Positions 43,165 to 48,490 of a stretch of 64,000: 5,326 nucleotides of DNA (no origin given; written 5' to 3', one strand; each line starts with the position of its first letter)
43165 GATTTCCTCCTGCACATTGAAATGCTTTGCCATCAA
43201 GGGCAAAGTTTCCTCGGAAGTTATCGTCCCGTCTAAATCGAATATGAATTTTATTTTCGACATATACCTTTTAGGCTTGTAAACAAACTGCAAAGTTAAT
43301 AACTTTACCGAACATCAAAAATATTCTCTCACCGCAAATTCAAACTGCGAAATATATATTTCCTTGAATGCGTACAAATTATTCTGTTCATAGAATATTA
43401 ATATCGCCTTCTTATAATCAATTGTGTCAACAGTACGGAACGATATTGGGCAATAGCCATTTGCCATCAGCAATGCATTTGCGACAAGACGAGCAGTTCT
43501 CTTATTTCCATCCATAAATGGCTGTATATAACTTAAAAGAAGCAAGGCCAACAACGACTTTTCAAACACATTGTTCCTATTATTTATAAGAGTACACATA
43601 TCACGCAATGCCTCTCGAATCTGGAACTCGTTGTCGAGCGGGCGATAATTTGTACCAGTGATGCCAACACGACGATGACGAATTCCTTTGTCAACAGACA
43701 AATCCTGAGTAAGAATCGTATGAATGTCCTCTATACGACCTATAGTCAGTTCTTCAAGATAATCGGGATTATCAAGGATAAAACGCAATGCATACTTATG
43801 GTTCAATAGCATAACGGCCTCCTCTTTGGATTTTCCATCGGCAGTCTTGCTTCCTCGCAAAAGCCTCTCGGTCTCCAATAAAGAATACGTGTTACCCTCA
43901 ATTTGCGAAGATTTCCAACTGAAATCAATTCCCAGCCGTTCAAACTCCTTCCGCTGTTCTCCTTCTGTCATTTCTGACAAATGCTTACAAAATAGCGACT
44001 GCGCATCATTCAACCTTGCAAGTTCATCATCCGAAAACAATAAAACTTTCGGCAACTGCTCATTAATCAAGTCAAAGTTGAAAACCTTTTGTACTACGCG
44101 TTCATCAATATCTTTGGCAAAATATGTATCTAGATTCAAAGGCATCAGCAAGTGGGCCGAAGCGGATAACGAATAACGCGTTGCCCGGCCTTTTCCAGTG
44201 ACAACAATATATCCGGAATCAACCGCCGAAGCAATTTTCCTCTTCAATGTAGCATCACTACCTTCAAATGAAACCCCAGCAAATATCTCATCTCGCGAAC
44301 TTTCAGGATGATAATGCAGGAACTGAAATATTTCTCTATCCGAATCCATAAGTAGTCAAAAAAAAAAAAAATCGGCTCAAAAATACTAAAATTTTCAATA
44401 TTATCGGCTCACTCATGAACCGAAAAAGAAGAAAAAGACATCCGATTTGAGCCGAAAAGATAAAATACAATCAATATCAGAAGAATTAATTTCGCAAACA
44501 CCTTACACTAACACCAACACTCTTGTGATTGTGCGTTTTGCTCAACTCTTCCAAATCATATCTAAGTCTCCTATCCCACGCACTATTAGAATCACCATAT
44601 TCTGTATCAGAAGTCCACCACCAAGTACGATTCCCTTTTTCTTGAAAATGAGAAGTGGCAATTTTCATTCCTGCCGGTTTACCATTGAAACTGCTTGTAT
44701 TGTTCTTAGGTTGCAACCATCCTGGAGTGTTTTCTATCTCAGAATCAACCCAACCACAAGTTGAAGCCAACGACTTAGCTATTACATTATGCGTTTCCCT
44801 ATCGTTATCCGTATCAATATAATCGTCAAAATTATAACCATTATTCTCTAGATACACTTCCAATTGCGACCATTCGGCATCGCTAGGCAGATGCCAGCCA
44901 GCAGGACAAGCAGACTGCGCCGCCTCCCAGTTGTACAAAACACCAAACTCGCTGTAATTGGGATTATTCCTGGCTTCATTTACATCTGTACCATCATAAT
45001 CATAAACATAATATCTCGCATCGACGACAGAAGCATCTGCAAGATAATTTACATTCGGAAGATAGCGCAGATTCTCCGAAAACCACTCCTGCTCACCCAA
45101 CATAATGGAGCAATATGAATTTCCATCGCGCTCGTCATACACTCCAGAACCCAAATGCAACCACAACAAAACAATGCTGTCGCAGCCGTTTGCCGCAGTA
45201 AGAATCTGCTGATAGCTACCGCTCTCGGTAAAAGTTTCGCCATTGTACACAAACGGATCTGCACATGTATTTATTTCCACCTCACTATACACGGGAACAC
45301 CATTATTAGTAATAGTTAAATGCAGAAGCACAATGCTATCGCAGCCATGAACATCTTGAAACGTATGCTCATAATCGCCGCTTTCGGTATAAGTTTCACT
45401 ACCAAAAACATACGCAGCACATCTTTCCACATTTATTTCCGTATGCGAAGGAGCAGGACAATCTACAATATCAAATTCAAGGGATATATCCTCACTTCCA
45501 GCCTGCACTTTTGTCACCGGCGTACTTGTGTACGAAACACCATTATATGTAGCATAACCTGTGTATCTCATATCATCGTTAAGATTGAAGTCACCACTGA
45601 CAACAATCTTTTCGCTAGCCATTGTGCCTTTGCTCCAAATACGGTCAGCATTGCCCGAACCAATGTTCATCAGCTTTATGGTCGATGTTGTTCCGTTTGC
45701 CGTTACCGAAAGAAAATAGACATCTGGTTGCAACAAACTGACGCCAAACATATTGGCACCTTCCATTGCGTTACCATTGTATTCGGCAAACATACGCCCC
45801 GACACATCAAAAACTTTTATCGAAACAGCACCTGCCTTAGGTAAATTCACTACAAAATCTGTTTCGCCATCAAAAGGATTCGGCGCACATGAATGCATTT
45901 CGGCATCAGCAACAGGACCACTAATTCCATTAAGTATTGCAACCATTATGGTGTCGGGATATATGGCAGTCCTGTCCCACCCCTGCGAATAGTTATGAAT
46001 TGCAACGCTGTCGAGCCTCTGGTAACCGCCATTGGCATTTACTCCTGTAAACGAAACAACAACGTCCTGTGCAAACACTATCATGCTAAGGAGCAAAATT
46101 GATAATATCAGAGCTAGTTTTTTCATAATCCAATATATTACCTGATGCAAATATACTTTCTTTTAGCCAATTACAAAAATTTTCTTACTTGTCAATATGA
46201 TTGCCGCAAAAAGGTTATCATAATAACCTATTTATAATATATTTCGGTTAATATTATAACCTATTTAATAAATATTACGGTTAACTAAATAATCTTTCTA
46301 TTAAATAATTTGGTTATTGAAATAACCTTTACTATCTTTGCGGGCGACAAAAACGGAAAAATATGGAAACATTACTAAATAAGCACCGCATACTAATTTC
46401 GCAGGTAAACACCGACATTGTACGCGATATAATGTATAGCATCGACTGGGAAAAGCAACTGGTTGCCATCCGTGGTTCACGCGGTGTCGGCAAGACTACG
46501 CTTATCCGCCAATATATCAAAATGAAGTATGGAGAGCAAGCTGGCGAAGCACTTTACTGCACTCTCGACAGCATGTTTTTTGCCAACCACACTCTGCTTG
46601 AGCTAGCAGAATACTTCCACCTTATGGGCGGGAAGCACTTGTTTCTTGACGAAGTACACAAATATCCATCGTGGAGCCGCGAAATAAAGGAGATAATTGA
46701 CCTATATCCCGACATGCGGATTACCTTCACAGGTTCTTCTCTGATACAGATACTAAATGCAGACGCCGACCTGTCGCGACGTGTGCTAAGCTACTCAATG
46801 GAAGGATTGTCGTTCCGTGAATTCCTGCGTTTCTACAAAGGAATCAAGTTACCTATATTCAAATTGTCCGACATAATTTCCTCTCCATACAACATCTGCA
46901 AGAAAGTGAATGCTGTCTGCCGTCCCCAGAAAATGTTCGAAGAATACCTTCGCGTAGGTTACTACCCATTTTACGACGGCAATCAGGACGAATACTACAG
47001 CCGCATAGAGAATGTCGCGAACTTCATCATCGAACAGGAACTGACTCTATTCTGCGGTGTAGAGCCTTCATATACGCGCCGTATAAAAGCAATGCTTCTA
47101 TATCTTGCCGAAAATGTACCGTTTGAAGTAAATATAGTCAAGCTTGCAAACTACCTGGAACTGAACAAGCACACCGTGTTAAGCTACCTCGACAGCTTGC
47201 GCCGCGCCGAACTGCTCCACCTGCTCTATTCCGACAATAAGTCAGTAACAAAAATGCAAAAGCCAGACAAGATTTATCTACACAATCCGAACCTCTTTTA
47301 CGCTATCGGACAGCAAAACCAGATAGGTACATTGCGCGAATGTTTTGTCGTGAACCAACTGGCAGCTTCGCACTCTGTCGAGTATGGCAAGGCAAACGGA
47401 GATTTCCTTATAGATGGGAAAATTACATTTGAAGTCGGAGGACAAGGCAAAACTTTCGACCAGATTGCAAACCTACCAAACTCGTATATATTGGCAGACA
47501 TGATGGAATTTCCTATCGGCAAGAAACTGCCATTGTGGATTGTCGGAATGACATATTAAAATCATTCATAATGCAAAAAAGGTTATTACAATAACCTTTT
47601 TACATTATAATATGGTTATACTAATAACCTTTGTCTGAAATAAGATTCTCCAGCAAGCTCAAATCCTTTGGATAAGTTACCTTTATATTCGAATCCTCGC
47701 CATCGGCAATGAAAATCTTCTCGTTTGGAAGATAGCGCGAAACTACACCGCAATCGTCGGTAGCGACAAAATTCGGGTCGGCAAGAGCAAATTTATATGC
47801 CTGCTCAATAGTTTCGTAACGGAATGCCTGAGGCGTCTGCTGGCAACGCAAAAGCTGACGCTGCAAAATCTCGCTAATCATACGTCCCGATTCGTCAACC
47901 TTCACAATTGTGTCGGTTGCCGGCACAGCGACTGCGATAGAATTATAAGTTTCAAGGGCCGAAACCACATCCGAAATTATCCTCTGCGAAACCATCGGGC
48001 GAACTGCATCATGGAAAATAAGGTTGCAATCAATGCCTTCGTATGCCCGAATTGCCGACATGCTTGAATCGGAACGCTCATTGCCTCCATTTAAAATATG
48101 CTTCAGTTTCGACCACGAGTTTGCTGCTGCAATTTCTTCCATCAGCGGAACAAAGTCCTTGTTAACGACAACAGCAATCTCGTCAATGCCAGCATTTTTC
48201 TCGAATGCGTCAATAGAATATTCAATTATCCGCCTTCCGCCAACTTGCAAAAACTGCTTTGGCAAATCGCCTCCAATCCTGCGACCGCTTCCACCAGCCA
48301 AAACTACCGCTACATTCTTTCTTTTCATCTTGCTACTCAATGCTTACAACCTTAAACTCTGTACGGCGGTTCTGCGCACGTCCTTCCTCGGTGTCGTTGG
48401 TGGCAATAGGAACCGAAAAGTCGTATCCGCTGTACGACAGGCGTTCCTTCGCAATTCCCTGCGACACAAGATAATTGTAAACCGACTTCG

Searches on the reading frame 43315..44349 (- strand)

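Call 3: search_protein_families(library=pfam, proteins=[window:43315-44349:-], max_evalue=0.01)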
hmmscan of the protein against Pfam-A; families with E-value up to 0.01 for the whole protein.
window:43315-44349:- (344 aa): 1 family
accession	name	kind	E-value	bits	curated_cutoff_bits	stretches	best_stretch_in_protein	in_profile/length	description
PF02661.23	Fic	-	2.7e-14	54.2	24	1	201-294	2-93/93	Fic/DOC family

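Call 4: search_protein_families(library=ncbifam, proteins=[window:43315-44349:-], max_evalue=0.01)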
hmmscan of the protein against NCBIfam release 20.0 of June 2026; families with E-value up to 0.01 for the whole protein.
window:43315-44349:- (344 aa): 4 families
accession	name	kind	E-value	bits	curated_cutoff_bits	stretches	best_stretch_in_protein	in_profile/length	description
NF046029.1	ProtAdlyltaseNmFic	equivalog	0.00023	20.9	230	1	199-316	25-137/177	protein adenylyltransferase Fic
TIGR01550.1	DOC_P1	subfamily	0.00073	19.7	38.65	1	257-299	47-89/122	type II toxin-antitoxin system death-on-curing family toxin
TIGR02613.1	mob_myst_B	hypoth_equivalog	0.0025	17.7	124.4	1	271-306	118-153/186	mobile mystery protein B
NF046030.1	ProtAdlyltaseSoFic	equivalog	0.0059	15.6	550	1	234-298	149-215/361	protein adenylyltransferase Fic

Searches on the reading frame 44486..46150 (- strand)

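Call 60: search_protein_families(library=pfam, proteins=[window:44486-46150:-], max_evalue=0.001)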
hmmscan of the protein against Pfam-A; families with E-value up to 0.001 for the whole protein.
window:44486-46150:- (554 aa): 2 families
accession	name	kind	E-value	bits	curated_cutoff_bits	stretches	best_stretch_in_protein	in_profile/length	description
PF09603.15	Fib_succ_major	-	3.9e-30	106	33.9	1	351-553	3-187/187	Fibrobacter succinogenes major domain (Fib_succ_major)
PF18962.6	Por_Secre_tail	-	8.1e-06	26.5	27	1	90-160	3-73/75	Secretion system C-terminal sorting domain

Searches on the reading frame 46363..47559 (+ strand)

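Call 60: search_protein_families(library=pfam, proteins=[window:46363-47559:+], max_evalue=0.001)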
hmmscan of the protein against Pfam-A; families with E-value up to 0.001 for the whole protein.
window:46363-47559:+ (398 aa): 2 families
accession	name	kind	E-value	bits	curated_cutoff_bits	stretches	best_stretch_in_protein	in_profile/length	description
PF13173.12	AAA_14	-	2e-27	96.2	27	1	31-155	2-129/129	AAA domain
PF13635.12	DUF4143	-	6.6e-05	23.2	28.1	1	239-339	14-124/160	Domain of unknown function (DUF4143)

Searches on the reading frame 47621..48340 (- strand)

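Call 3: search_protein_families(library=pfam, proteins=[window:47621-48340:-], max_evalue=0.01)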
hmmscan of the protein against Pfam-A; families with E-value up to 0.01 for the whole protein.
window:47621-48340:- (239 aa): 3 families
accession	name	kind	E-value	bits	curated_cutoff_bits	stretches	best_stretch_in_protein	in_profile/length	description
PF01128.25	IspD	-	5.3e-46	157.6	27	1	10-233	2-218/221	2-C-methyl-D-erythritol 4-phosphate cytidylyltransferase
PF12804.13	NTP_transf_3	-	6.3e-12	46.4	27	1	11-139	1-122/160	MobA-like NTP transferase domain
PF00483.29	NTP_transferase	-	1.3e-05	25.3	21.2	1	11-77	2-72/245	Nucleotidyl transferase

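Call 4: search_protein_families(library=ncbifam, proteins=[window:47621-48340:-], max_evalue=0.01)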
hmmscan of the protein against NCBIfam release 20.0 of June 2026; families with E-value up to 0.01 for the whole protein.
window:47621-48340:- (239 aa): 31 families (the best 25 are shown)
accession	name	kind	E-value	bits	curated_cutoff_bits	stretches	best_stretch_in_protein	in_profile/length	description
TIGR00453.1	ispD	equivalog_domain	2.2e-51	174.4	181.3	1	10-233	1-218/219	2-C-methyl-D-erythritol 4-phosphate cytidylyltransferase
NF001186.0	PRK00155.2-3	equivalog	5.4e-46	156.8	253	1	6-234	2-222/224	2-C-methyl-D-erythritol 4-phosphate cytidylyltransferase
NF001183.0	PRK00155.1-3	subfamily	2.7e-44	151.2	166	1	10-237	3-234/237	D-ribitol-5-phosphate cytidylyltransferase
NF006899.0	PRK09382.1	equivalog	3.6e-38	131.7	417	1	6-235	4-221/387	bifunctional 2-C-methyl-D-erythritol 4-phosphate cytidylyltransferase/2-C-methyl-D-erythritol 2,4-cyclodiphosphate synthase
NF009924.0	PRK13385.1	subfamily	1.1e-32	113.6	342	1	11-234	5-223/230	2-C-methyl-D-erythritol 4-phosphate cytidylyltransferase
NF010933.0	PRK14353.1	equivalog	1.8e-08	33.4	505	1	5-156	2-148/453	bifunctional UDP-N-acetylglucosamine diphosphorylase/glucosamine-1-phosphate N-acetyltransferase GlmU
NF041135.1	IPPtranDIPPsyn_Thcocales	equivalog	2.3e-08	33.4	580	1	11-90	3-79/419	bifunctional L-myo-inositol-1-phosphate cytidylyltransferase/CDP-L-myo-inositol myo-inositolphosphotransferase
NF001457.0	PRK00317.1-3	equivalog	5.4e-08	32.6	164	1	10-70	3-61/200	molybdenum cofactor guanylyltransferase MobA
TIGR03310.1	matur_MocA_YgfJ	equivalog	2.5e-07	30.8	186.45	1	11-137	2-123/188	molybdenum cofactor cytidylyltransferase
TIGR00454.1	TIGR00454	hypoth_equivalog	7.7e-07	29.2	174.7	1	11-140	3-125/183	TIGR00454 family protein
TIGR01173.1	glmU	equivalog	4.5e-06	25.8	366.85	1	11-138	3-125/452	bifunctional UDP-N-acetylglucosamine diphosphorylase/glucosamine-1-phosphate N-acetyltransferase GlmU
NF010932.0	PRK14352.1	equivalog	9.2e-06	24.6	611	1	6-139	4-135/488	bifunctional UDP-N-acetylglucosamine diphosphorylase/glucosamine-1-phosphate N-acetyltransferase GlmU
NF045495.1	AdoCbiPCobY_Meth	equivalog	9.7e-06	25.2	250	1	11-63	3-54/195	adenosylcobinamide-phosphate guanylyltransferase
NF010934.1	PRK14354.1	equivalog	1.2e-05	24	450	1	11-82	2-72/447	bifunctional UDP-N-acetylglucosamine diphosphorylase/glucosamine-1-phosphate N-acetyltransferase GlmU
TIGR03992.1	Arch_glmU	subfamily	1.9e-05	23.7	292.1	1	11-60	3-54/393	bifunctional sugar-1-phosphate nucleotidylyltransferase/acetyltransferase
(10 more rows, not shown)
